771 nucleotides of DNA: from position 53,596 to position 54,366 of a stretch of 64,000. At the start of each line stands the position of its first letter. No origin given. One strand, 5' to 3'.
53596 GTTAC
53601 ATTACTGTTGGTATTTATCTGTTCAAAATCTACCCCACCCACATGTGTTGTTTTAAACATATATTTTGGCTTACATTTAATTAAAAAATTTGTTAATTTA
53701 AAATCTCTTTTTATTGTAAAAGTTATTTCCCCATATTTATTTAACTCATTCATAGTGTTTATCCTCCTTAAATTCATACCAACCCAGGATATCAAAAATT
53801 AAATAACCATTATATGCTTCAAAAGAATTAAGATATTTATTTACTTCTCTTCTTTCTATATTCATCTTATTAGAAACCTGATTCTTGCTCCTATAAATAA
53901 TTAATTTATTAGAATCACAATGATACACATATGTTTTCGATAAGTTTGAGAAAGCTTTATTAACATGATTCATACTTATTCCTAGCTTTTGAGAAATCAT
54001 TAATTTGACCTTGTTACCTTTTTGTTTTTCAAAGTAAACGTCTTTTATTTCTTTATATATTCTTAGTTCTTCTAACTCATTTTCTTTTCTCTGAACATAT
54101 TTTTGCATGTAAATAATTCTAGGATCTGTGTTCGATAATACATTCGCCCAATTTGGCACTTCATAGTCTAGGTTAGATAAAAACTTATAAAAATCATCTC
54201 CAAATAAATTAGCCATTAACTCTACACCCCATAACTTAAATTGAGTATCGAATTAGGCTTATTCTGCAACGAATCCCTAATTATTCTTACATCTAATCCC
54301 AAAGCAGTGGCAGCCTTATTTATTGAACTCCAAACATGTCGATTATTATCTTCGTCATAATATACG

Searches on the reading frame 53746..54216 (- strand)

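Call 7: search_protein_families(library=phrogs, proteins=[window:53746-54216:-])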
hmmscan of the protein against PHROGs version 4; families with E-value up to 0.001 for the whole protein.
window:53746-54216:- (156 aa): 0 families

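Call 32: search_protein_families(library=pfam, proteins=[window:53746-54216:-], max_evalue=0.01)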
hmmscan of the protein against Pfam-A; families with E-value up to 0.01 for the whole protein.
window:53746-54216:- (156 aa): 1 family
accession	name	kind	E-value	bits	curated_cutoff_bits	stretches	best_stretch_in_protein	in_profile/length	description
PF07453.19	NUMOD1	-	0.00019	22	22.8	1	96-129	4-37/37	NUMOD1 domain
